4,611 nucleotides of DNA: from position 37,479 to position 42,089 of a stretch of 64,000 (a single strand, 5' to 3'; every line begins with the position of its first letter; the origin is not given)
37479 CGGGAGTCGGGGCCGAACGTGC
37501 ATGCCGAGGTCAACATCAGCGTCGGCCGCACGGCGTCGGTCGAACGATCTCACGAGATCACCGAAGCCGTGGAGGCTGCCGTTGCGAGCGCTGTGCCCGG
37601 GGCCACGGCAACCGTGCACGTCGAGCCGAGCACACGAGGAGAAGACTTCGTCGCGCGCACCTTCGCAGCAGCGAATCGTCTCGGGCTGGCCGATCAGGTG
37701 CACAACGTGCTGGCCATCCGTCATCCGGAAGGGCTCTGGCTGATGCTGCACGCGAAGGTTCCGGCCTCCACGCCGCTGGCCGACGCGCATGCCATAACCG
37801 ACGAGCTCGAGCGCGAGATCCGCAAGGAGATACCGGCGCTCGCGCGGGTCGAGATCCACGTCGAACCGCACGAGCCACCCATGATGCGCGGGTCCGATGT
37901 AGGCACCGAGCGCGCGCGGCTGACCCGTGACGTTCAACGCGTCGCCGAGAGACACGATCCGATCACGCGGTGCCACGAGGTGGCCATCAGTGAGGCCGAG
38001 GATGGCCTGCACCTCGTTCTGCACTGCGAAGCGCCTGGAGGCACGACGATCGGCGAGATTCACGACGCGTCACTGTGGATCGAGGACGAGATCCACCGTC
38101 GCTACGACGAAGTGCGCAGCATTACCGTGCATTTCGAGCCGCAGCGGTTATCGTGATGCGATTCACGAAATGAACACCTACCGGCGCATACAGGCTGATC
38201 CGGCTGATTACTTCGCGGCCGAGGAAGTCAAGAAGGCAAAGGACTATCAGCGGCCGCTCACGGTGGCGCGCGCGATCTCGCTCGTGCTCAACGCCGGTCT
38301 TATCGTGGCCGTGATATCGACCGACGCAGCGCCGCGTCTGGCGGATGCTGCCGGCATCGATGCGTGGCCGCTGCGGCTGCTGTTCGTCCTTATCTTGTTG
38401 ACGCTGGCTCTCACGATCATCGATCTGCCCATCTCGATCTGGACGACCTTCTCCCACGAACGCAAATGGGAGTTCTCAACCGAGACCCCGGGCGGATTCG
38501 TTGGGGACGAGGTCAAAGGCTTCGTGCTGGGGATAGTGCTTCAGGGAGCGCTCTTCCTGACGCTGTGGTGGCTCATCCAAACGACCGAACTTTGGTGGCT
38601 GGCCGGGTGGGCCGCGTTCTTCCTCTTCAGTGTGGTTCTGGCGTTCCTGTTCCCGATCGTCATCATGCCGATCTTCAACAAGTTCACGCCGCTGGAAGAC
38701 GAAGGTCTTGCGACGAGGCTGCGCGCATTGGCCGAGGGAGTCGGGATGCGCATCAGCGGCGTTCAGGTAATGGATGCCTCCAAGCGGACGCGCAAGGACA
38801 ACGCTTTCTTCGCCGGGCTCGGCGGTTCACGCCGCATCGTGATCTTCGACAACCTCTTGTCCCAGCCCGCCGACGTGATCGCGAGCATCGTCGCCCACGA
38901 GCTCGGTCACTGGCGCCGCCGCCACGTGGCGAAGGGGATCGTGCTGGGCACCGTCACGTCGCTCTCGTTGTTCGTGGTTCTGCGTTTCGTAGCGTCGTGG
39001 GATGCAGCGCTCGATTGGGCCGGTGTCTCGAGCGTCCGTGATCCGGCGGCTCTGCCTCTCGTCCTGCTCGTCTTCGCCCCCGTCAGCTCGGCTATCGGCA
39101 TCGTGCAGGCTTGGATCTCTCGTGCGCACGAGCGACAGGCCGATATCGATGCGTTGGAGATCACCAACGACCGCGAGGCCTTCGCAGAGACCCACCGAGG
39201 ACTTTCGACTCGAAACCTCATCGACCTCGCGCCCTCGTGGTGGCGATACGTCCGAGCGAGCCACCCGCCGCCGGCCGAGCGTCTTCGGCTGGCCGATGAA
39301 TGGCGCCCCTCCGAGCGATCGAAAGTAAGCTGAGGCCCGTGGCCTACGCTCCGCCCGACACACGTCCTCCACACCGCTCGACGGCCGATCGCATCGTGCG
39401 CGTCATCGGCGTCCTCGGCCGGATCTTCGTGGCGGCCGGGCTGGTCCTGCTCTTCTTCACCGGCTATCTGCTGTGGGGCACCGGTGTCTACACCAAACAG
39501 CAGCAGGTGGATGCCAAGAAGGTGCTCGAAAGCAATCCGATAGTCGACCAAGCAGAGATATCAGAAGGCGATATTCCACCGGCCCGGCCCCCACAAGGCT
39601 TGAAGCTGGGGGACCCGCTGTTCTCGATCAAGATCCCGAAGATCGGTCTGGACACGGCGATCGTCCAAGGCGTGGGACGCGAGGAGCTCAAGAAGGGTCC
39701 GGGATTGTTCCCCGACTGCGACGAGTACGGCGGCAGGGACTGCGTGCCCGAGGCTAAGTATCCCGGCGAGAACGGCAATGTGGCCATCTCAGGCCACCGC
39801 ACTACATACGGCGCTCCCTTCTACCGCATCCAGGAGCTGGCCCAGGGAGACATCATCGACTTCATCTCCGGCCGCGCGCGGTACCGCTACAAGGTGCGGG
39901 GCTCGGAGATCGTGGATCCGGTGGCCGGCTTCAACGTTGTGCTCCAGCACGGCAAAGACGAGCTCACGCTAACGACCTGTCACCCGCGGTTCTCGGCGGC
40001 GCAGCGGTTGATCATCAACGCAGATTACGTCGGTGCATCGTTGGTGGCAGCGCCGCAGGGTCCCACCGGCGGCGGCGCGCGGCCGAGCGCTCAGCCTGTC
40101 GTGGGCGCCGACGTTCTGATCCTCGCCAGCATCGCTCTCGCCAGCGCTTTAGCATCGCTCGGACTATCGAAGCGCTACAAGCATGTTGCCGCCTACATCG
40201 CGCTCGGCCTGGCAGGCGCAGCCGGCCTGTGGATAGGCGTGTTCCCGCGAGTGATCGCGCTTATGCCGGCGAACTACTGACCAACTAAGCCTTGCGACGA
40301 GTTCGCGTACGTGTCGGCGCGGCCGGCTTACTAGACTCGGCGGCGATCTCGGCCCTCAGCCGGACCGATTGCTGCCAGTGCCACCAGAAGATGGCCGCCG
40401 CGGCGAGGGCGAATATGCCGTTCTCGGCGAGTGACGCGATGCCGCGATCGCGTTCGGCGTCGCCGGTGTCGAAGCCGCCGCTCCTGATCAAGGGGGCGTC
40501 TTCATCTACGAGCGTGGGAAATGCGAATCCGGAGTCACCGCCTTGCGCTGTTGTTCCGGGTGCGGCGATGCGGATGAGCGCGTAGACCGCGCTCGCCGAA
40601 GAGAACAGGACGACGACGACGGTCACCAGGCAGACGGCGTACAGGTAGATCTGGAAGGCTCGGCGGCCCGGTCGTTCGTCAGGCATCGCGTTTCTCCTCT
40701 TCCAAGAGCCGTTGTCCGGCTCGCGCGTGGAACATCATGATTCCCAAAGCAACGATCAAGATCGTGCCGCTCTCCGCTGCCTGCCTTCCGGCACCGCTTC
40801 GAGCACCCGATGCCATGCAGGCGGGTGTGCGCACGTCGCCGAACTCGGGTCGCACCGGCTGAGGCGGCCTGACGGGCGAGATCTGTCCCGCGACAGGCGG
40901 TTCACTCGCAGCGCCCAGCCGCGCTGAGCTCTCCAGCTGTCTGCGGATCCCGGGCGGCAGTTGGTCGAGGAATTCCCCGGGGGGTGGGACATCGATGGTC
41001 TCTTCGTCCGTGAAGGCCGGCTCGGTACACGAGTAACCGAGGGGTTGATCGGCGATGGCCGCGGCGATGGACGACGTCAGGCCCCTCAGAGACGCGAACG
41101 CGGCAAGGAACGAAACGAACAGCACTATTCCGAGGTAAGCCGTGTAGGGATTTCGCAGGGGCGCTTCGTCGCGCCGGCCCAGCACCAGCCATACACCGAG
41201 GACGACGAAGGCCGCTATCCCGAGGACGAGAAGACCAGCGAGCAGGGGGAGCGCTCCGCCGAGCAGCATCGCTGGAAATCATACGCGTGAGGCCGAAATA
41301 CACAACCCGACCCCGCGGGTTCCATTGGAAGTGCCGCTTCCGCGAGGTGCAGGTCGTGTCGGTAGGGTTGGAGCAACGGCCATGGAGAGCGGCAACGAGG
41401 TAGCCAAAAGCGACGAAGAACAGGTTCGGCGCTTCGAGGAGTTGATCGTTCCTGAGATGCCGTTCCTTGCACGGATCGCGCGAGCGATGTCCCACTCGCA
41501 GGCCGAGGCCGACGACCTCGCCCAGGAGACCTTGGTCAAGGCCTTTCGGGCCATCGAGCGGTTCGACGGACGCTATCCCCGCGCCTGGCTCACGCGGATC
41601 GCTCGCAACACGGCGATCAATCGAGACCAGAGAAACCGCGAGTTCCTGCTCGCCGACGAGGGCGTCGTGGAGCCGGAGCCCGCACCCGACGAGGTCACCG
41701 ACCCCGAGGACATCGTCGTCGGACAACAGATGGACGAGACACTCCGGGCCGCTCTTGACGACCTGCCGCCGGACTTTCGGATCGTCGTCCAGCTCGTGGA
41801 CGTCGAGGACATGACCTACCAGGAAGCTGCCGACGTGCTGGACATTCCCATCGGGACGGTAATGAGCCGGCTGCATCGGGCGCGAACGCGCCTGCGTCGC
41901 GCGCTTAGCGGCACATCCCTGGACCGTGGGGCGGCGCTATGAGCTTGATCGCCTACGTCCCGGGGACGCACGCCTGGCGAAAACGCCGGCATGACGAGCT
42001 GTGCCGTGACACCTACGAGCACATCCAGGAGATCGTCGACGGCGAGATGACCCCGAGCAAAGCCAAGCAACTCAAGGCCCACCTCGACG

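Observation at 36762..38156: CDF metal transporter with duplicated C-terminal cytoplasmic domain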

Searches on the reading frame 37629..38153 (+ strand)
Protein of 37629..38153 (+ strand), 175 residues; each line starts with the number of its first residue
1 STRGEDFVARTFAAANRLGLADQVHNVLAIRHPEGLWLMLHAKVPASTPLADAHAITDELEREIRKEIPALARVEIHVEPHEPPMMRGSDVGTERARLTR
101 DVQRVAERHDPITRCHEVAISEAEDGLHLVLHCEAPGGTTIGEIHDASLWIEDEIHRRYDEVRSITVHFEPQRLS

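Call 5: search_protein_families(library=pfam, proteins=[window:37629-38153:+], max_evalue=10)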
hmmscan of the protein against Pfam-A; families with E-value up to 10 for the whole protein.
seq(175 aa): 1 family
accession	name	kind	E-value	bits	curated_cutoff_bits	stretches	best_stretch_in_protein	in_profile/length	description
PF16916.11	ZT_dimer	-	1e-19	70.7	26.7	2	16-81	14-78/78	Dimerisation domain of Zinc Transporter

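Call 55: predict_structure(alignment_id=A3)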
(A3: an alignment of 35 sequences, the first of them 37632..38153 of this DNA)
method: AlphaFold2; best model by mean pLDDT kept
length: 174 residues; sequences in the alignment: 35
mean_pLDDT: 94.5   pTM: 0.73
mean pLDDT of the five models: 94.5, 94.1, 92.9, 92.8, 89.3
residues with pLDDT >= 90: 158; 70-90: 11; 50-70: 5; < 50: 0
segments of 3 or more residues with pLDDT < 50: none
pLDDT, mean of each block of 10 residues (from residue 1): 78 95 94 96 95 98 95 96 88 96 98 98 97 98 97 98 97 79
secondary structure, 60 per line:
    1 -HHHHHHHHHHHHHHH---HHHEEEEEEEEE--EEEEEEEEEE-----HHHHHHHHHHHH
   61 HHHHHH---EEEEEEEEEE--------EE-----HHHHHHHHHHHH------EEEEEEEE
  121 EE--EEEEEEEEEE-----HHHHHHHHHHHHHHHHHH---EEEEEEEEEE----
elements in order: H2-16 E23-31 E34-43 H49-66 E70-79 H95-106 E113-122 E125-134 H140-157 E161-170

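Call 57: fold_search(model_id=the predicted structure, library=pdb)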
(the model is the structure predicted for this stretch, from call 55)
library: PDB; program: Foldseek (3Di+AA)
matches with E <= 10: 1434; with E <= 0.001: 90
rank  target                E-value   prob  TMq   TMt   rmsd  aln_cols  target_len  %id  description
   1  8f6h_A                2.4e-05  1.00  0.40  0.26  14.1       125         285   14  Cryo-EM structure of a Zinc-loaded asymmetrical TMD D70A mutant of the YiiP-Fab complex (released 2023-02-08)
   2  8f6i_B                2.5e-05  1.00  0.40  0.26  12.8       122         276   13  Cryo-EM structure of a Zinc-loaded symmetrical D70A mutant of the YiiP-Fab complex (released 2023-02-08)
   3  7kzx_A                6.9e-05  1.00  0.40  0.26  13.1       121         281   14  Cryo-EM structure of YiiP-Fab complex in Apo state (released 2021-01-06)
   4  5vrf_A                1.2e-04  1.00  0.38  0.25  12.9       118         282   14  CryoEM Structure of the Zinc Transporter YiiP from helical crystals (released 2018-03-14)
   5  6vda                  1.4e-04  1.00  0.43  0.82   2.6        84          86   24  Metal-bound C-terminal domain of CzcD transporter from Thermotoga maritima (released 2020-06-24)
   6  3h90_A                1.4e-04  1.00  0.42  0.27  13.2       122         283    9  Structural basis for the autoregulation of the zinc transporter YiiP (released 2009-09-08)
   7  4ws9_B                1.4e-04  0.99  0.32  0.16  15.4       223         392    9  Crystal structure of sMAT N159G from Sulfolobus solfataricus (released 2014-11-05)
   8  6gp6_B                1.5e-04  1.00  0.44  0.79   2.2        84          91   11  MamM CTD - Copper form (released 2019-06-19)
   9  6qek_A                1.6e-04  1.00  0.39  0.81   1.9        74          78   14  Putative membrane tansporter, magnetosome protein MamM CTD [Desulfamplus magnetovallimortis BW-1] (released 2019-01-23)
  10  2zzt                  1.7e-04  1.00  0.41  0.81   1.9        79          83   25  Crystal structure of the cytosolic domain of the cation diffusion facilitator family protein (released 2009-08-18)
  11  8f6f_A                1.7e-04  1.00  0.40  0.26  13.0       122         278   13  Cryo-EM structure of a Zinc-loaded D51A mutant of the YiiP-Fab complex (released 2023-02-08)
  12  8f6h_B                1.9e-04  1.00  0.40  0.27  14.2       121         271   14  Cryo-EM structure of a Zinc-loaded asymmetrical TMD D70A mutant of the YiiP-Fab complex (released 2023-02-08)
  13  4l2z_B                1.9e-04  0.97  0.29  0.15  15.8       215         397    8  Crystal structure of S-Adenosylmethionine synthetase from Sulfolobus solfataricus complexed with SAE and PPi (released 2013-06-19)
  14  3j1z_P                2.0e-04  1.00  0.41  0.25  12.6       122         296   13  Inward-Facing Conformation of the Zinc Transporter YiiP revealed by Cryo-electron Microscopy (released 2012-10-10)
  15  2z51                  2.0e-04  1.00  0.30  0.33  14.0       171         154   11  Crystal structure of Arabidopsis CnfU involved in iron-sulfur cluster biosynthesis (released 2008-07-15)
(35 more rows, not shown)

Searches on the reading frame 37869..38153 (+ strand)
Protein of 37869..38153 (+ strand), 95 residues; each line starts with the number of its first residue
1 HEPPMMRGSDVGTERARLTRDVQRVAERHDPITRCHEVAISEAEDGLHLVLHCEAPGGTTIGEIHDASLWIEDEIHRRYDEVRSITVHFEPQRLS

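Call 5: search_protein_families(library=pfam, proteins=[window:37869-38153:+], max_evalue=10)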
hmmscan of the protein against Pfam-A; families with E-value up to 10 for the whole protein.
seq(95 aa): 1 family
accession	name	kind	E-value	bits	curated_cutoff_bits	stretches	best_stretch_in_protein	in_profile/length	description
PF16916.11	ZT_dimer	-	8.2e-09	35.8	26.7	1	20-91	7-77/78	Dimerisation domain of Zinc Transporter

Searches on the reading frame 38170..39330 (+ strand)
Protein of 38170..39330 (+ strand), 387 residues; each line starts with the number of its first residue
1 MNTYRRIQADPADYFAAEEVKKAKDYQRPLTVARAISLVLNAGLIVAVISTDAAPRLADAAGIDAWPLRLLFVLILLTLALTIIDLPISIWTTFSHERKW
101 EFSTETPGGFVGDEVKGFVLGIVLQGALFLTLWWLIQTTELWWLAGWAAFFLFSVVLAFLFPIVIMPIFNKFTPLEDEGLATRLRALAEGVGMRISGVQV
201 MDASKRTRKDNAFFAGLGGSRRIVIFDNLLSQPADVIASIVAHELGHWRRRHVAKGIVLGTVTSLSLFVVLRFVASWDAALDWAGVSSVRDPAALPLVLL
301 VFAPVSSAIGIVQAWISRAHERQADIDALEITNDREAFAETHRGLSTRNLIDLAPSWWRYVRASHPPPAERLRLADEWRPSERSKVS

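Call 28: search_protein_families(library=pfam, proteins=[window:38170-39330:+], max_evalue=0.001)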
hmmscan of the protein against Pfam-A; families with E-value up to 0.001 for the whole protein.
window:38170-39330:+ (387 aa): 2 families
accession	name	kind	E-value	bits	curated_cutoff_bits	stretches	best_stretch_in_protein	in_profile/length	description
PF16491.10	Peptidase_M48_N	-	1.4e-29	103.7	27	1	12-171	16-179/179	CAAX prenyl protease N-terminal, five membrane helices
PF01435.24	Peptidase_M48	-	9.7e-25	87.9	20.3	1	175-378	2-185/186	Peptidase family M48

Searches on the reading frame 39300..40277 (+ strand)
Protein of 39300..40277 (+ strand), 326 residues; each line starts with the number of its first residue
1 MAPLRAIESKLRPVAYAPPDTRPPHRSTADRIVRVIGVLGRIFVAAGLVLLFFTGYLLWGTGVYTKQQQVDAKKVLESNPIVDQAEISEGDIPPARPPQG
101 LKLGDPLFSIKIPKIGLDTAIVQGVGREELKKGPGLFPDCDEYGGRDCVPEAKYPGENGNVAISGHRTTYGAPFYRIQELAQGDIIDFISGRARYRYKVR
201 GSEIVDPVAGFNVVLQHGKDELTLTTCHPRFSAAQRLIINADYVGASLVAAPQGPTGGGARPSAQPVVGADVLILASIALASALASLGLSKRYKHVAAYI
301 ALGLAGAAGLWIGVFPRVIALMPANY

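Call 28: search_protein_families(library=pfam, proteins=[window:39300-40277:+], max_evalue=0.001)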
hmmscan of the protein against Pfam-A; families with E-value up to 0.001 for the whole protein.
window:39300-40277:+ (326 aa): 1 family
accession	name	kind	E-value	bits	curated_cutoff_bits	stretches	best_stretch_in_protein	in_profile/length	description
PF04203.18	Sortase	-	1.4e-25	89.9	26.6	1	110-242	1-123/125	Sortase domain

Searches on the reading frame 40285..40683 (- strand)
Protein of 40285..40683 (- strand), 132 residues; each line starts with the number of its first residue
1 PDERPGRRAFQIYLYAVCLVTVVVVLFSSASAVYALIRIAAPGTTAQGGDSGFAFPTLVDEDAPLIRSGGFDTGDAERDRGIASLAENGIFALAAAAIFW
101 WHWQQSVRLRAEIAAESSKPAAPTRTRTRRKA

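Call 28: search_protein_families(library=pfam, proteins=[window:40285-40683:-], max_evalue=0.001)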
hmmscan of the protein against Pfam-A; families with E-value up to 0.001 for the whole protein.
window:40285-40683:- (132 aa): 1 family
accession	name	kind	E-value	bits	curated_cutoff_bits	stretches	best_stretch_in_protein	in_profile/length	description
PF18920.5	DUF5671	-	2.4e-07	31.1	28.4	0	8-40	77-109/132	Domain of unknown function (DUF5671)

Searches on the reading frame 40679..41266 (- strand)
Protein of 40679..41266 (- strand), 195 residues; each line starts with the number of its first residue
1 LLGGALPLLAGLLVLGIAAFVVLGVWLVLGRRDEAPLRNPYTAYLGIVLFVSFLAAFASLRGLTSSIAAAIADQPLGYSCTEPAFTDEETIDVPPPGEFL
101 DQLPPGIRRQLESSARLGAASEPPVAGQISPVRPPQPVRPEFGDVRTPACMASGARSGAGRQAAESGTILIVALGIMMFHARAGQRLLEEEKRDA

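Call 28: search_protein_families(library=pfam, proteins=[window:40679-41266:-], max_evalue=0.001)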
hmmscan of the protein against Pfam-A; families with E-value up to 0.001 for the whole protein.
window:40679-41266:- (195 aa): 1 family
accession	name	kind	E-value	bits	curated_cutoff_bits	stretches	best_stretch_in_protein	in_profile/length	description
PF18920.5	DUF5671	-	0.0001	22.7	28.4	0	7-69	44-107/132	Domain of unknown function (DUF5671)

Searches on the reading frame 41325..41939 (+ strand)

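Call 28: search_protein_families(library=pfam, proteins=[window:41325-41939:+], max_evalue=0.001)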
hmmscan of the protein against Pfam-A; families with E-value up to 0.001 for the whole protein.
window:41325-41939:+ (205 aa): 5 families
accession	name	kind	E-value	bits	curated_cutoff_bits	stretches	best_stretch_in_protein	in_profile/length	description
PF04542.20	Sigma70_r2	-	6.3e-18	64.8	24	1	44-101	5-65/71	Sigma-70 region 2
PF08281.18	Sigma70_r4_2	-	1.6e-15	57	25.7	1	139-190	3-54/54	Sigma-70, region 4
PF04545.22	Sigma70_r4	-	1.5e-13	50.4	24.1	1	143-191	1-49/50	Sigma-70, region 4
PF22029.2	PhyR_sigma2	-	2.7e-09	37.3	27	1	41-91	1-52/55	Sigma2 domain of PhyR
PF07638.17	Sigma70_ECF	-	0.00073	19.9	21.1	1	134-195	124-184/185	ECF sigma factor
